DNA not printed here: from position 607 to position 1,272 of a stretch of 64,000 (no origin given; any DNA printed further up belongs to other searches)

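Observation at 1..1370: Tandem array of four paralogous small pilin-like two-TM proteins at the contig edge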

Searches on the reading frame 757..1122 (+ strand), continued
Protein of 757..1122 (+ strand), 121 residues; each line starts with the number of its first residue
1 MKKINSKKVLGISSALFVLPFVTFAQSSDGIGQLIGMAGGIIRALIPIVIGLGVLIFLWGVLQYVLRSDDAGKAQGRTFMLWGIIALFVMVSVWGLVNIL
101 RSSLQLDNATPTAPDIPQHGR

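Call 36: search_protein_families(library=pfam, proteins=[L087:12168-12779:-, L087:12850-13398:+, L087:13401-14549:+, L087:15298-16518:+, L087:16626-17840:+, L087:18078-18998:+, L087:19433-20185:-, L087:20198-20554:-, L087:20539-21015:-, L006:6429-7736:+], max_evalue=0.0001)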
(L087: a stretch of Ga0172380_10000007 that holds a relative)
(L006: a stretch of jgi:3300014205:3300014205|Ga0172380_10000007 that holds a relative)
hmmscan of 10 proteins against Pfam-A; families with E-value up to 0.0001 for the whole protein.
L087:12168-12779:- (203 aa): 1 family
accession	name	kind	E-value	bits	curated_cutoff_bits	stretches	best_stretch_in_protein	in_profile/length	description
PF01195.25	Pept_tRNA_hydro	-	1e-49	169.3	27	1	9-200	1-182/183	Peptidyl-tRNA hydrolase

L087:12850-13398:+ (182 aa): 2 families
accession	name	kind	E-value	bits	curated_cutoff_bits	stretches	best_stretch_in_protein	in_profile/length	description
PF10502.14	Peptidase_S26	-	6.5e-42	143.8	22.9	1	10-165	2-166/168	Signal peptidase, peptidase S26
PF00717.28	Peptidase_S24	-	1.5e-06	28.4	23.3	1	36-99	40-95/116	Peptidase S24-like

L087:13401-14549:+ (382 aa): 2 families
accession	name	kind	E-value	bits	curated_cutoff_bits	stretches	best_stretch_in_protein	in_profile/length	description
PF03129.25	HGTP_anticodon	-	2.3e-10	40.9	21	1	304-380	17-93/94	Anticodon binding domain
PF13393.11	tRNA-synt_His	-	7.6e-05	22.5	25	0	196-274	229-306/308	Histidyl-tRNA synthetase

L087:15298-16518:+ (406 aa): 3 families
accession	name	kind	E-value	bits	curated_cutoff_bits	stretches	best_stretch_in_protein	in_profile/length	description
PF14450.12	FtsA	-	1.1e-22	81.2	31.8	1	211-340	1-112/127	Cell division protein FtsA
PF02491.25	SHS2_FTSA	-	1.1e-13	51.7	25.4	1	86-165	4-78/79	SHS2 domain inserted in FTSA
PF11104.14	PilM_2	-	5.6e-11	42.4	27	1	197-369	169-336/340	Type IV pilus assembly protein PilM;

L087:16626-17840:+ (404 aa): 2 families
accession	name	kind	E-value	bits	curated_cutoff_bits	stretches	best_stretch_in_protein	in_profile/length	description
PF00091.31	Tubulin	-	3.7e-49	168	33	1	13-172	1-188/190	Tubulin/FtsZ family, GTPase domain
PF12327.13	FtsZ_C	-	3.1e-30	104.8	27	1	222-316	1-94/95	FtsZ family, C-terminal domain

L087:18078-18998:+ (306 aa): 11 families
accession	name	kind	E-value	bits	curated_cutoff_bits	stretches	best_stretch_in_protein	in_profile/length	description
PF07992.20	Pyr_redox_2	-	1.8e-41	142.9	26.1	1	3-281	2-281/291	Pyridine nucleotide-disulphide oxidoreductase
PF13738.12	Pyr_redox_3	-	8.9e-26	91.3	30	1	72-275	94-305/305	Pyridine nucleotide-disulphide oxidoreductase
PF01134.28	GIDA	-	7.2e-12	45.5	22.1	0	3-33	1-31/391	Glucose inhibited division protein A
PF03486.20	HI0933_like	-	3e-10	40.4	50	0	145-178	2-35/244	HI0933-like protein Rossmann domain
PF00070.33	Pyr_redox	-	5e-10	40.2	22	1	146-209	2-70/82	Pyridine nucleotide-disulphide oxidoreductase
PF00890.30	FAD_binding_2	-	9.6e-10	38.6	20.4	0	3-41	1-41/414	FAD binding domain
PF01266.30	DAO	-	2.5e-09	37.6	27.9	0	3-38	1-39/353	FAD dependent oxidoreductase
PF12831.13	FAD_oxidored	-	6.3e-09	36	27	1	3-33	1-31/416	FAD dependent oxidoreductase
PF01946.23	Thi4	-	1.2e-06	28.4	26.2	0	2-33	18-50/235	Thi4 family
PF05834.18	Lycopene_cycl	-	6.3e-05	22.7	23.4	0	145-178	1-36/380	Lycopene cyclase protein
PF01494.25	FAD_binding_3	-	9.7e-05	22.2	22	0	145-200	3-56/349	FAD binding domain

L087:19433-20185:- (250 aa): 7 families
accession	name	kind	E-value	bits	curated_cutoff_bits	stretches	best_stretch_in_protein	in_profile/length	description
PF08241.18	Methyltransf_11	-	2.8e-16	60.4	21.2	1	46-138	1-95/95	Methyltransferase domain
PF08242.18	Methyltransf_12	-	1.6e-14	54.8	30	1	46-136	1-98/98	Methyltransferase domain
PF13649.12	Methyltransf_25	-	4.6e-14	53.3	27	1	46-134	2-97/97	Methyltransferase domain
PF13489.12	Methyltransf_23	-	1.3e-13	51.4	27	1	30-151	10-131/164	Methyltransferase domain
PF13847.12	Methyltransf_31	-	1.7e-13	50.9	27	1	40-138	2-109/145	Methyltransferase domain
PF05401.17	NodS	-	1.7e-09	38.3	24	1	41-136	43-142/201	Nodulation protein S (NodS)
PF01209.24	Ubie_methyltran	-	1.5e-07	31.5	20.1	1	41-139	47-152/233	ubiE/COQ5 methyltransferase family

L087:20198-20554:- (118 aa): 1 family
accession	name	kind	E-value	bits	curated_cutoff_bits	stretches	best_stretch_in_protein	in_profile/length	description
PF01569.27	PAP2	-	5.1e-14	52.6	27.2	1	6-116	3-122/130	PAP2 superfamily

L087:20539-21015:- (158 aa): 1 family
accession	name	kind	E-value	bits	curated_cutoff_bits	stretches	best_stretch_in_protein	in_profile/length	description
PF00293.34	NUDIX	-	9.3e-13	48.8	21.1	1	17-127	11-123/134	NUDIX domain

L006:6429-7736:+ (435 aa): 2 families
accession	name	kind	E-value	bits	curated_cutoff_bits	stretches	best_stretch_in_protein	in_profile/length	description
PF13416.11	SBP_bac_8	-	8.9e-18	65.5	27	1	33-372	30-267/279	Bacterial extracellular solute-binding protein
PF01547.30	SBP_bac_1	-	6.2e-15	56.4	26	1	67-354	25-306/307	Bacterial extracellular solute-binding protein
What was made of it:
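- On TrbC/VirB2 pilin (PF04956): None in the 16.7 kb upstream in L087 (call 36).
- On Type IV pilus (T4P) pilins: The only PilM_2 match is FtsA in L087 (call 36).
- None lies in the 16.7 kb upstream in the syntenic contig L087 (call 36).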

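Call 45: search_solved_structures(query=A1, max_evalue=10, show_alignments=2)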
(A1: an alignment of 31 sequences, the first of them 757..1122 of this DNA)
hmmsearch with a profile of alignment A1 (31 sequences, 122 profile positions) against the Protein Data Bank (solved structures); distinct sequences matched with E-value up to 10: 1.
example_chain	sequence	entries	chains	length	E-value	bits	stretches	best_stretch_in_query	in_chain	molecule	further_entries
8cw4_1A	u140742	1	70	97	0.22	14.6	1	11-59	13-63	Conjugal transfer protein TraM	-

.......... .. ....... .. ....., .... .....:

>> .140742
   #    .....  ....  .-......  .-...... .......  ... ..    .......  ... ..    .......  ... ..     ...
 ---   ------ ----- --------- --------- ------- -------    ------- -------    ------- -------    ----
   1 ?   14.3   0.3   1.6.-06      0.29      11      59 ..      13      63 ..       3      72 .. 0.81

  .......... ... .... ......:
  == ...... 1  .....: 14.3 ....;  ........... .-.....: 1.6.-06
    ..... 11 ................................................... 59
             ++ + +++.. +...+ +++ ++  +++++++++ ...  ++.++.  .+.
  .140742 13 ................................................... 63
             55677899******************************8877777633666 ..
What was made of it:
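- On TrbC/VirB2 pilin (PF04956): The profile search of the PDB gave only TraM 8cw4 at E = 0.22 (call 45).
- It is weak, at E = 0.22 (call 45).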

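Call 50: predict_structure(alignment_id=A1)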
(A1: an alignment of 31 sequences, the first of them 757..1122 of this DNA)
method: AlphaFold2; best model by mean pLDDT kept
length: 121 residues; sequences in the alignment: 31
mean_pLDDT: 73.8   pTM: 0.46
mean pLDDT of the five models: 73.8, 72.4, 69.5, 68.3, 66.0
residues with pLDDT >= 90: 25; 70-90: 43; 50-70: 47; < 50: 6
segments of 3 or more residues with pLDDT < 50: 1-3
pLDDT, mean of each block of 10 residues (from residue 1): 51 58 57 70 86 92 88 87 92 87 63 58 47
secondary structure, 60 per line:
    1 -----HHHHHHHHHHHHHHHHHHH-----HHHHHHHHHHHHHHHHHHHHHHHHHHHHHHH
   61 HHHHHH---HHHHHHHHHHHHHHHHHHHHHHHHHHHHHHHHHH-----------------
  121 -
elements in order: H6-24 H30-66 H70-103
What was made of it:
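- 757..1122 (+): Gene 3 (array position 5), 121 aa: signal peptide plus helical hairpin. Helix 2 (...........) is invariant in 31 orthologues. AlphaFold2 model with helices 6-24, 30-66 and 70-103 and core pLDDT 86-92 (call 50).
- On Pfam PF18895 T4SS_pilin: AlphaFold2 helices 30-66 and 70-103 in g3 with pLDDT 86-92 (call 50).
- The AlphaFold2 model of g3 is a helical hairpin (call 50).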

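Call 52: fold_search(model_id=the predicted structure, library=pdb)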
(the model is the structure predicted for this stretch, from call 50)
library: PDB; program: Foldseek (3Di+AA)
matches with E <= 10: 195; with E <= 0.001: 0
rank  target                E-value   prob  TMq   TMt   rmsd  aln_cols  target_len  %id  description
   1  5sv0_A                6.7e-01  0.47  0.40  0.24  15.1       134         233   13  Structure of the ExbB/ExbD complex from E. coli at pH 7.0 (released 2016-09-28)
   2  7a0g_AAA              9.5e-01  0.44  0.38  0.17  10.5       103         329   17  Structure of the SmhB pore of the tripartite alpha-pore forming toxin, Smh, from Serratia marcescens. (released 2021-03-31)
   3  1ow6_A                1.1e+00  0.16  0.26  0.24  17.3       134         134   12  Paxillin LD4 motif bound to the Focal Adhesion Targeting (FAT) domain of the Focal Adhesion Kinase (released 2003-10-21)
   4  2ch7_A                1.4e+00  0.63  0.49  0.22  16.7       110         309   13  Crystal structure of the cytoplasmic domain of a bacterial chemoreceptor from Thermotoga maritima (released 2006-04-18)
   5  9vub_C                1.4e+00  0.75  0.55  0.20  10.0       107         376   12  channel C complex with 3 (released 2026-03-11)
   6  7ajq_A                1.6e+00  0.28  0.35  0.20  12.7       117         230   11  cryo-EM structure of ExbBD from Serratia Marcescens (released 2021-10-06)
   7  7a0g_BBB              1.6e+00  0.20  0.31  0.14  13.1       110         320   18  Structure of the SmhB pore of the tripartite alpha-pore forming toxin, Smh, from Serratia marcescens. (released 2021-03-31)
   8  3mq1_A                1.8e+00  0.28  0.35  0.39   6.2       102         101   10  Crystal Structure of Dust Mite Allergen Der p 5 (released 2010-06-02)
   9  9vub_A                1.9e+00  0.60  0.51  0.19   9.9       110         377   11  channel C complex with 3 (released 2026-03-11)
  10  7a0g_EEE              1.9e+00  0.28  0.38  0.17  10.6       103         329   17  Structure of the SmhB pore of the tripartite alpha-pore forming toxin, Smh, from Serratia marcescens. (released 2021-03-31)
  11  5wbx_B                2.2e+00  0.60  0.35  0.44   6.2        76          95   13  Structural insights into the potency of SK/IK channel positive modulators (released 2017-12-20)
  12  6czq_B                2.2e+00  0.60  0.35  0.43   6.1        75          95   13  A V-to-F substitution in SK2 channels causes Ca2+ hypersensitivity and improves locomotion in a C. elegans ALS model (released 2018-08-01)
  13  3g67_B                2.2e+00  0.47  0.50  0.31  19.9       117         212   20  Crystal Structure of a Soluble Chemoreceptor from Thermotoga maritima (released 2009-07-28)
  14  8vvi_C                2.2e+00  0.16  0.27  0.31   7.0        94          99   14  Cryo-EM structure of a type II ZorAB complex from Sulfuricurvum kujiense (released 2025-02-05)
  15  7w7z                  2.2e+00  0.14  0.30  0.26  17.1       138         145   14  Crystal Structure of human Focal Adhesion Targeting (FAT) domain of the Focal Adhesion Kinase (released 2022-12-21)
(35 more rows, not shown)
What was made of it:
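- Tried and rejected: Foldseek against the PDB was uninformative for a helical hairpin (call 52).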

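Call 54: search_protein_families(library=pfam, proteins=[L006:7733-8146:+, L006:8155-8520:+, L006:8525-9589:+, L006:9594-9893:+, L003:7769-8212:+, L003:8215-8577:+, L089:2566-3075:-, L089:2153-2566:-, L089:1435-2151:-], max_evalue=0.01)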
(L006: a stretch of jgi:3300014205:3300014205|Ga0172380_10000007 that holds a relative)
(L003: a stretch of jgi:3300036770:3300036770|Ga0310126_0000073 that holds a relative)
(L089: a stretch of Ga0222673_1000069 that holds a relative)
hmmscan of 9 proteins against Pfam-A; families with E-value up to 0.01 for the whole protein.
L006:7733-8146:+ (137 aa): 2 families
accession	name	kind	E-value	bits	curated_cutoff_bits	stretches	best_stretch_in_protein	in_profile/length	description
PF18895.5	T4SS_pilin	-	6.1e-09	36.3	26.6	1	55-122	5-71/71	Type IV secretion system pilin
PF20535.3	DUF6750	-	0.0013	19.1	27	1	54-126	51-120/128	Family of unknown function (DUF6750)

L006:8155-8520:+ (121 aa): 3 families
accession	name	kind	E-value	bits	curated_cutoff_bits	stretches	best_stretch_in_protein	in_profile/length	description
PF04956.18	TrbC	-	2e-07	31.5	27.9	1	12-106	11-92/98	TrbC/VIRB2 pilin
PF18895.5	T4SS_pilin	-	3.7e-07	30.6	26.6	1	45-112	5-71/71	Type IV secretion system pilin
PF04290.18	DctQ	-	0.0031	17.8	28.3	1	45-116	57-127/132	Tripartite ATP-independent periplasmic transporters, DctQ component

L006:8525-9589:+ (354 aa): 3 families
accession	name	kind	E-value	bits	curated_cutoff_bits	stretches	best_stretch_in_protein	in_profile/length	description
PF18895.5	T4SS_pilin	-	9.5e-14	51.7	26.6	2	38-105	4-68/71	Type IV secretion system pilin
PF08449.17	UAA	-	0.00088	18.9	26.2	0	167-224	126-189/311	UAA transporter family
PF06570.16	DUF1129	-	0.0059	16.7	29.1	0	165-223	88-138/207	Protein of unknown function (DUF1129)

L006:9594-9893:+ (99 aa): 2 families
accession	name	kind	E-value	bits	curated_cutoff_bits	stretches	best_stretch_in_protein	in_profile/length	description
PF18895.5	T4SS_pilin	-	2.3e-09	37.6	26.6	1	8-73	7-68/71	Type IV secretion system pilin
PF03994.20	DUF350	-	0.0051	17.3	26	1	24-77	45-98/133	Domain of Unknown Function (DUF350)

L003:7769-8212:+ (147 aa): 1 family
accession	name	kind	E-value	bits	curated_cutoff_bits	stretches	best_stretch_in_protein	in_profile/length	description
PF18895.5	T4SS_pilin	-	8.9e-10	38.9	26.6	1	61-126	7-71/71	Type IV secretion system pilin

L003:8215-8577:+ (120 aa): 3 families
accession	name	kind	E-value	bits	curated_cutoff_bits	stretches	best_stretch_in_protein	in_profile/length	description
PF18895.5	T4SS_pilin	-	7.3e-07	29.6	26.6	1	44-111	5-71/71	Type IV secretion system pilin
PF04956.18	TrbC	-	3.8e-05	24.2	27.9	1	15-105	14-92/98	TrbC/VIRB2 pilin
PF04290.18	DctQ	-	0.0018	18.6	28.3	1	48-119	61-131/132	Tripartite ATP-independent periplasmic transporters, DctQ component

L089:2566-3075:- (169 aa): 1 family
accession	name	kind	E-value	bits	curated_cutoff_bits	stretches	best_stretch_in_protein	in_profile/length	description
PF18895.5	T4SS_pilin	-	1.4e-10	41.6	26.6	1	87-149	10-71/71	Type IV secretion system pilin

L089:2153-2566:- (137 aa): 3 families
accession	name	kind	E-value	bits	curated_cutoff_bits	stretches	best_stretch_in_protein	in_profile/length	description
PF18895.5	T4SS_pilin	-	2.6e-08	34.2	26.6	1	58-117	4-62/71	Type IV secretion system pilin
PF04956.18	TrbC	-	1.1e-05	26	27.9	1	12-119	7-91/98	TrbC/VIRB2 pilin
PF01554.23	MatE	-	0.006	16.7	24.9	1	63-130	72-139/161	MatE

L089:1435-2151:- (238 aa): 4 families
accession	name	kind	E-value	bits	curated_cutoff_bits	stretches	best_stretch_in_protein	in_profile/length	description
PF18895.5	T4SS_pilin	-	2.4e-06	28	26.6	1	32-102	4-71/71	Type IV secretion system pilin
PF00520.37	Ion_trans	-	9.1e-05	22.2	25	1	13-106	95-198/241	Ion transport protein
PF08449.17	UAA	-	0.005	16.5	26.2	0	44-109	123-187/311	UAA transporter family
PF13567.11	DUF4131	-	0.0092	16.1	31.6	0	47-102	7-51/165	Domain of unknown function (DUF4131)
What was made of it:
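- On TrbC/VirB2 pilin (PF04956): L003 and L089 are sub-threshold at 24-26 bits (call 54).
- The position-2 gene of the same array in L006 passes PF04956 TrbC/VirB2 (31.5 vs 27.9 bits, call 54). Position-2 proteins give faint matches to the TRAP small subunit DctQ (E about 0.002-0.003, below threshold, call 54).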

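Call 60: search_protein_families(library=pfam, proteins=[L059:16333-18291:+, L016:4328-6109:+, L053:6278-7924:-, L141:11275-13338:+, L156:3854-6112:-, L028:18050-20338:-, L149:5032-7350:-, L073:2252-4675:-, L157:13842-15869:-, L028:15538-17376:-], max_evalue=0.00001)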
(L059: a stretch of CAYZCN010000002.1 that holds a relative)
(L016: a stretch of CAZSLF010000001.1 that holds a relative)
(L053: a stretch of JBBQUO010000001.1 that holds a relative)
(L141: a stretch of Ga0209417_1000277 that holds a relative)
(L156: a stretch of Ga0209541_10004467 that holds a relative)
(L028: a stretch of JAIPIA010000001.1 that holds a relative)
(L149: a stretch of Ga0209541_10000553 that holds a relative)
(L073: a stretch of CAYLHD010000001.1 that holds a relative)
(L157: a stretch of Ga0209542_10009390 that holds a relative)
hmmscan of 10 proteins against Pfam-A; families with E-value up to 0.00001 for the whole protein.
L059:16333-18291:+ (652 aa): 2 families
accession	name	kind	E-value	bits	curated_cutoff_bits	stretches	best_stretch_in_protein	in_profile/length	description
PF08298.17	AAA_PrkA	-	1.4e-169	564.3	25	1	26-387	1-357/358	PrkA AAA domain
PF06798.17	PrkA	-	5.3e-70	236.4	25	1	391-644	2-255/255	PrkA serine protein kinase C-terminal domain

L016:4328-6109:+ (593 aa): 2 families
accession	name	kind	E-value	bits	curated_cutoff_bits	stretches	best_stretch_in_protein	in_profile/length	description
PF00005.33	ABC_tran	-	5e-26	92.4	25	1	361-515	1-137/137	ABC transporter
PF13304.12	AAA_21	-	5.5e-06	27.1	27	0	375-392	3-20/304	AAA domain, putative AbiEii toxin, Type IV TA system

L053:6278-7924:- (548 aa): 1 family
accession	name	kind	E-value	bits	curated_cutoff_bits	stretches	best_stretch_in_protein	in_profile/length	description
PF18896.5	SLT_3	-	9.6e-06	26.4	27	0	347-424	14-87/89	Lysozyme like domain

L141:11275-13338:+ (687 aa): 6 families
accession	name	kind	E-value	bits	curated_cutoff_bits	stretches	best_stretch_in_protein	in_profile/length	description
PF12344.14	UvrB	-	1e-23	83.3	27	1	579-620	1-42/43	Ultra-violet resistance protein B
PF00271.37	Helicase_C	-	5.4e-23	81.8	23.5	1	469-572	11-109/110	Helicase conserved C-terminal domain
PF17757.6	UvrB_inter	-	6.7e-20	71.5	22.9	1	173-265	1-91/91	UvrB interaction domain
PF04851.21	ResIII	-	6.8e-15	55.8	22.5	1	25-101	2-83/164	Type III restriction enzyme, res subunit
PF02151.25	UVR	-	4.6e-08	33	21.5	1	651-685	1-35/36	UvrB/uvrC motif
PF00270.35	DEAD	-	5.5e-06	26.7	26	0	31-98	4-72/167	DEAD/DEAH box helicase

L156:3854-6112:- (752 aa): 4 families
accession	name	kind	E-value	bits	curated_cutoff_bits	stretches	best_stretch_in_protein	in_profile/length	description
PF02463.25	SMC_N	-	1.5e-64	217.9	40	1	3-737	2-219/220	RecF/RecN/SMC N terminal domain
PF13476.12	AAA_23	-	1.4e-15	58.9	27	1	5-264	1-195/201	AAA domain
PF13175.12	AAA_15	-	5.8e-14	52.9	32.1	1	1-411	1-303/374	AAA ATPase domain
PF13304.12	AAA_21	-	5.8e-11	43.4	27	1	26-88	1-82/304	AAA domain, putative AbiEii toxin, Type IV TA system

L028:18050-20338:- (762 aa): 4 families
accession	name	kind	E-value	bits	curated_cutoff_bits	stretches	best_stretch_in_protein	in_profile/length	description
PF17657.6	DNA_pol3_finger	-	1.4e-48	164.8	22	1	108-271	1-166/166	Bacterial DNA polymerase III alpha subunit finger domain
PF14579.12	HHH_6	-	5.9e-26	90.9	25.6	1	344-449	1-87/90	Helix-hairpin-helix motif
PF07733.18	DNA_pol3_alpha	-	4e-23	82.8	23.9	1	7-105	170-260/260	Bacterial DNA polymerase III alpha NTPase domain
PF01336.31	tRNA_anti-codon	-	1.8e-10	41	27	1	682-761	1-75/75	OB-fold nucleic acid binding domain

L149:5032-7350:- (772 aa): 2 families
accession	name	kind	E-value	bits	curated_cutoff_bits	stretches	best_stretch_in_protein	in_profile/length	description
PF03477.21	ATP-cone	-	4.5e-18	66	25.8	1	19-110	2-87/88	ATP cone domain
PF17975.6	RNR_Alpha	-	3.7e-06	27.8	26.4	0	126-180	8-61/101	Ribonucleotide reductase alpha domain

L073:2252-4675:- (807 aa): 3 families
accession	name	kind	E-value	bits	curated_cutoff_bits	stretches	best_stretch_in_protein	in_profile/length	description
PF01326.24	PPDK_N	-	3.2e-128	428.1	27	1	21-350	3-326/328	Pyruvate phosphate dikinase, AMP/ATP-binding domain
PF02896.24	PEP-utilizers_C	-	5e-56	190.5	22.8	1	477-787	16-288/293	PEP-utilising enzyme, PEP-binding domain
PF00391.29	PEP-utilizers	-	4.6e-27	93.9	23.1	1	383-454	1-72/72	PEP-utilising enzyme, mobile domain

L157:13842-15869:- (675 aa): 4 families
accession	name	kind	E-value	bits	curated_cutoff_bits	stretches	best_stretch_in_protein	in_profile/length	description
PF00133.28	tRNA-synt_1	-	4.3e-127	424.8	22.7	2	16-417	1-245/414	tRNA synthetases class I (I, L, M and V)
PF09334.17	tRNA-synt_1g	-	5.8e-29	101.5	20.1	2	345-544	167-372/391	tRNA synthetases class I (M)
PF08264.19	Anticodon_1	-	2.2e-26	92.9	25.1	1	581-675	2-104/148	Anticodon-binding domain of tRNA ligase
PF13603.12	tRNA-synt_1_2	-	2.9e-11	43.6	25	1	245-303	86-144/185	Leucyl-tRNA synthetase, editing domain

L028:15538-17376:- (612 aa): 3 families
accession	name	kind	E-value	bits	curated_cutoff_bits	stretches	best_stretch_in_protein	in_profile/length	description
PF00587.30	tRNA-synt_2b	-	4.4e-39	134.8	29.3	1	295-505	7-179/179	tRNA synthetase class II core domain (G, H, P, S and T)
PF03129.25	HGTP_anticodon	-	8e-22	77.6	21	1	517-604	1-92/94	Anticodon binding domain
PF07973.19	tRNA_SAD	-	2.7e-07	30.9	24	1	133-189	1-44/44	Threonyl and Alanyl tRNA synthetase second additional domain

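Call 61: search_solved_structures(query=L006:6429-7736:+, max_evalue=0.01)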
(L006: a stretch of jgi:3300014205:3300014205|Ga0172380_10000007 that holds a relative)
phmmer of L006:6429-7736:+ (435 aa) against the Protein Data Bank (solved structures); distinct sequences matched with E-value up to 0.01: 19.
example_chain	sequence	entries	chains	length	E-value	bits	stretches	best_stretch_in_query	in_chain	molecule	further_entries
4r9f_A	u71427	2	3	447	1e-08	37.8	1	28-362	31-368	MBP1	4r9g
5ci5_A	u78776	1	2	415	4.4e-08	35.7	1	140-432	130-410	Extracellular solute-binding protein family 1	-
5u2p_A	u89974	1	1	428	4.9e-05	25.7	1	68-366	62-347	Sugar ABC transporter substrate-binding protein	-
9p0x_T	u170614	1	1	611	0.00013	24.3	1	10-174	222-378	Tissue factor,Maltose/maltodextrin-binding periplasmic protein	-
2hq0_A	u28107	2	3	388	0.00027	23.3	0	84-181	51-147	Sugar ABC transporter, sugar-binding protein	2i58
2hfb_A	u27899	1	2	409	0.00029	23.2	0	82-181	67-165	Sugar ABC transporter, sugar-binding protein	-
2heu_A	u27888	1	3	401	0.00029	23.2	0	84-181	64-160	Sugar ABC transporter, sugar-binding protein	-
6pql_A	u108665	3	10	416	0.0003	23.1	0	82-181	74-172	ABC transporter sugar-binding protein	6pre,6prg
3uor_A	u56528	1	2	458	0.0012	21.1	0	139-175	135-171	ABC transporter sugar binding protein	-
5aq9_B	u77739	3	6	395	0.0016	20.7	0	32-174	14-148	MALTOSE-BINDING PERIPLASMIC PROTEIN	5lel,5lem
3jzj_A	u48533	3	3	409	0.0017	20.6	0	275-375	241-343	Acarbose/maltose binding protein GacH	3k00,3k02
3k01_A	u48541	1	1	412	0.0021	20.3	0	275-375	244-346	Acarbose/maltose binding protein GacH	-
8c8f_A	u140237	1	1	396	0.0027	20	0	24-174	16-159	Maltose/maltodextrin-binding periplasmic protein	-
1elj_A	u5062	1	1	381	0.0032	19.7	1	36-176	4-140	MALTODEXTRIN-BINDING PROTEIN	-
6lce_A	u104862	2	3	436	0.006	18.8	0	127-177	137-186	ABC transporter substrate binding component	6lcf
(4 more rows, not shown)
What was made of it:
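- It matches SBP_bac_1 and SBP_bac_8 (call 36) and sugar-binding proteins in the PDB (4r9f, E = 1e-8, call 61).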

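Call 62: search_protein_families(library=ncbifam, proteins=[L006:6429-7736:+, window:757-1122:+, L006:8155-8520:+, L006:7733-8146:+, L006:8525-9589:+], max_evalue=0.01)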
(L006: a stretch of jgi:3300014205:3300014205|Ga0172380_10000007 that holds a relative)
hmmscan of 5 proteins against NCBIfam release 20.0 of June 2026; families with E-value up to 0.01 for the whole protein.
L006:6429-7736:+ (435 aa): 3 families
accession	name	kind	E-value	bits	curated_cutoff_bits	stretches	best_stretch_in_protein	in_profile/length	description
NF007011.0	PRK09474.1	equivalog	5.2e-07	28.8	291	1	23-175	15-160/396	maltose/maltodextrin ABC transporter substrate-binding protein MalE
TIGR03850.1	bind_CPR_0540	equivalog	0.00091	17.9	299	1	139-175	151-186/437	carbohydrate ABC transporter substrate-binding protein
NF011620.1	PRK15046.1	equivalog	0.0072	15.1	310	0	298-377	225-302/334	2-aminoethylphosphonate ABC transporter substrate-binding protein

window:757-1122:+ (121 aa): 0 families

L006:8155-8520:+ (121 aa): 2 families
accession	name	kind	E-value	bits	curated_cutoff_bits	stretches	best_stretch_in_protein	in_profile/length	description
NF045849.1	ICE_MMCAP2_0565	equivalog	3e-07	30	40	1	43-112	7-76/80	Mbov_0395 family pilin-like conjugal transfer protein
NF001391.0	PRK00281.1-5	equivalog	0.00084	18.8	293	1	38-114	35-111/279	undecaprenyl-diphosphate phosphatase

L006:7733-8146:+ (137 aa): 1 family
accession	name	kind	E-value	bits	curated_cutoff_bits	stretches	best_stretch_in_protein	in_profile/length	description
NF045849.1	ICE_MMCAP2_0565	equivalog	6e-05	22.6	40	1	53-125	7-79/80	Mbov_0395 family pilin-like conjugal transfer protein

L006:8525-9589:+ (354 aa): 2 families
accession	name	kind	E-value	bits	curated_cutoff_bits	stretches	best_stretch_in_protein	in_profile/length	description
NF045849.1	ICE_MMCAP2_0565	equivalog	5.2e-10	38.9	40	3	265-327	13-76/80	Mbov_0395 family pilin-like conjugal transfer protein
TIGR03943.1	TIGR03943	equivalog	0.0005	19.5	88.8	0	158-248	11-110/221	TIGR03943 family putative permease subunit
